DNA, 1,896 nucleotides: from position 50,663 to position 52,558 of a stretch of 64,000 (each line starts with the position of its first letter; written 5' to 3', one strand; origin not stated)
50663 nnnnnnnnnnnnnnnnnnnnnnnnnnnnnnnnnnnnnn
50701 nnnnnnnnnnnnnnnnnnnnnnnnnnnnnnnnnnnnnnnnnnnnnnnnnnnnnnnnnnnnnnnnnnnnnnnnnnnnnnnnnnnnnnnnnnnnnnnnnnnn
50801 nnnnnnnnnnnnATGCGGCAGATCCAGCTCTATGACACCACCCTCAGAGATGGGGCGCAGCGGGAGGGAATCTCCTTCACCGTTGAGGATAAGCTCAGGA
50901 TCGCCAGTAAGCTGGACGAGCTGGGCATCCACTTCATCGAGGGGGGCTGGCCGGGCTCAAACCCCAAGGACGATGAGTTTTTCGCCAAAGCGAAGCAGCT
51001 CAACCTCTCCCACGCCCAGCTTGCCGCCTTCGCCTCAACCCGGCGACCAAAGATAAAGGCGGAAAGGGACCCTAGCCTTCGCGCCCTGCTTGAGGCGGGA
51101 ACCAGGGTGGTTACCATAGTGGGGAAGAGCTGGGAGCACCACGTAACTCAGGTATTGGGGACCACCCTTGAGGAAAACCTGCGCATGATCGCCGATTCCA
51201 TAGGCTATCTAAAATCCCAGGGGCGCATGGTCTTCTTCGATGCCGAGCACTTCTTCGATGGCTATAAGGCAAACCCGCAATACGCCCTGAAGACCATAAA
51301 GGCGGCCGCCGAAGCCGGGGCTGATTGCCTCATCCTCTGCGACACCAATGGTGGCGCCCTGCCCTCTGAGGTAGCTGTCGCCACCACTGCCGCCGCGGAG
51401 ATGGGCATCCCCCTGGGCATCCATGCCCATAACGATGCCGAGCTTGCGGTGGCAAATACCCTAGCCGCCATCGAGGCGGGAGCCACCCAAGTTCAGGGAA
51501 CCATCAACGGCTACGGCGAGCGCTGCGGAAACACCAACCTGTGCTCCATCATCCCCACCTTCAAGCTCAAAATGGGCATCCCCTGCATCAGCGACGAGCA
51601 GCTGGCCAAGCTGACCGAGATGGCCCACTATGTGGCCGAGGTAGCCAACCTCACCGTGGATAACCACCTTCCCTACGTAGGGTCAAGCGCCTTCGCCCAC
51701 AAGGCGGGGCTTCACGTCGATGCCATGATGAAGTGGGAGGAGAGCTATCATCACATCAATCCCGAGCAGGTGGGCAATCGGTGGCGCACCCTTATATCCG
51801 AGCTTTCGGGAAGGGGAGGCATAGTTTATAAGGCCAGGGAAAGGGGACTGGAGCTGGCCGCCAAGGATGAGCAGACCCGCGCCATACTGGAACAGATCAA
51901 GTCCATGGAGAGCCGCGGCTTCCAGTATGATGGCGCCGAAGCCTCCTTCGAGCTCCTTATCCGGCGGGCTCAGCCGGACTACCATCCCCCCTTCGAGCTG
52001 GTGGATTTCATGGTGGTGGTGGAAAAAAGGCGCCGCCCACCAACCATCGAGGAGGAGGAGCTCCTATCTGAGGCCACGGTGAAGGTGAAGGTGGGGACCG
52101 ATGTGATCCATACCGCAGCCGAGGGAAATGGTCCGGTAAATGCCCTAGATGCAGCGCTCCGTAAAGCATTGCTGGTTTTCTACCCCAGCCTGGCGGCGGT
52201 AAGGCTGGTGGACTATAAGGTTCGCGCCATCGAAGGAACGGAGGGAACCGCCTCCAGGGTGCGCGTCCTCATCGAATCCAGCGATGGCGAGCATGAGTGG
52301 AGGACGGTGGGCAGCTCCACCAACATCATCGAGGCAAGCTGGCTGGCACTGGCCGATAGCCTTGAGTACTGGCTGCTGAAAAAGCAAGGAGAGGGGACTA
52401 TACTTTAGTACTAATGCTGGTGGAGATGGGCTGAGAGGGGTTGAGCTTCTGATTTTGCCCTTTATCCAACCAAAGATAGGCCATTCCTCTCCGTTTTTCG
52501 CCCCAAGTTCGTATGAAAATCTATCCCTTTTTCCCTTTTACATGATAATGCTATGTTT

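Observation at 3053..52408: Recurrent pattern: lower-GC genes inserted seamlessly (ATGA or 16-nt junctions) into housekeeping operons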

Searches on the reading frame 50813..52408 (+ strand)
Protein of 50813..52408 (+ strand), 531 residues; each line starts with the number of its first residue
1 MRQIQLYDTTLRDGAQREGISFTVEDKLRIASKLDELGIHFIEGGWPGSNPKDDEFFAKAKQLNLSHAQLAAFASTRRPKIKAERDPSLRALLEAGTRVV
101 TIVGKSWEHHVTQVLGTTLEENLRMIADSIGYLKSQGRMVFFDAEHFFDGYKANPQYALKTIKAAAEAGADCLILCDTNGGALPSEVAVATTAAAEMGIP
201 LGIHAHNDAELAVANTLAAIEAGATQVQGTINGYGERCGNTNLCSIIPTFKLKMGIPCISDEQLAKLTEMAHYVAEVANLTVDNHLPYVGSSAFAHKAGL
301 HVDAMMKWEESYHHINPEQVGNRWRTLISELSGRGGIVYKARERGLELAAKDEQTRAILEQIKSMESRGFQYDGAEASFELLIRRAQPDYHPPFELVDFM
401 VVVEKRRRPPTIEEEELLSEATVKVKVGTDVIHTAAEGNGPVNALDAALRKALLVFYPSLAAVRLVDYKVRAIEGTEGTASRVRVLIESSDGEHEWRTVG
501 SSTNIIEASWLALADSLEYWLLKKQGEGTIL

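Call 5: search_protein_families(library=ncbifam, proteins=[window:50813-52408:+], max_evalue=1e-10)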
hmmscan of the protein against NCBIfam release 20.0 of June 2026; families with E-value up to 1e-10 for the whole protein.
window:50813-52408:+ (531 aa): 17 families
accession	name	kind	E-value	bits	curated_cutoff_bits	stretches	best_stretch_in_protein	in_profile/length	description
TIGR00977.1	citramal_synth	equivalog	8.9e-222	737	450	1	4-528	2-524/526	citramalate synthase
NF002085.0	PRK00915.1-2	subfamily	6.7e-84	282.4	517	1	2-523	12-502/504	2-isopropylmalate synthase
NF002086.0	PRK00915.1-3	equivalog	2e-71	241.1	532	1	2-524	5-505/516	2-isopropylmalate synthase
TIGR02090.1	LEU1_arch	subfamily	4.7e-71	239.8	484.75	1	4-369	1-351/363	isopropylmalate/citramalate/homocitrate synthases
TIGR00973.1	leuA_bact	equivalog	3.9e-65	220.2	598.7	1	3-517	1-493/494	2-isopropylmalate synthase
NF002088.0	PRK00915.1-5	equivalog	7e-65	219.5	697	1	1-516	1-494/514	2-isopropylmalate synthase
NF041069.1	IPMS_Sufob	equivalog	2.4e-63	214.7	600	1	4-371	1-355/371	isopropylmalate synthase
TIGR02146.1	LysS_fung_arch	equivalog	1.8e-62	211.6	413.55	1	7-364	2-344/344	homocitrate synthase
NF002087.0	PRK00915.1-4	equivalog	5.3e-61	206.7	729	1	3-519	6-501/516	2-isopropylmalate synthase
TIGR02660.1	nifV_homocitr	equivalog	5.6e-60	203.5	462.9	1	4-367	2-350/365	homocitrate synthase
NF002084.0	PRK00915.1-1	equivalog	1.2e-57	195.6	748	1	2-518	3-497/523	2-isopropylmalate synthase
NF042433.1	CitmalDyn_Leptosp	equivalog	9.1e-40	136.7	950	1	3-362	7-361/514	(R)-citramalate synthase CimA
NF042434.1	IPMS_Lepto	equivalog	2.1e-38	132.3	500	1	2-365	4-369/374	2-isopropylmalate synthase LeuA2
NF002991.1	PRK03739.1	subfamily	2.2e-27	96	455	1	199-514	235-545/550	2-isopropylmalate synthase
NF006049.0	PRK08195.1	subfamily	3.6e-23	82.2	229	1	2-274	6-266/344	4-hyroxy-2-oxovalerate/4-hydroxy-2-oxopentanoic acid aldolase,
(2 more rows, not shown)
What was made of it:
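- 50813..52408 (+): cimA (citramalate synthase), host gene ending the string. NCBIfam TIGR00977, 737 bits (call 5).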
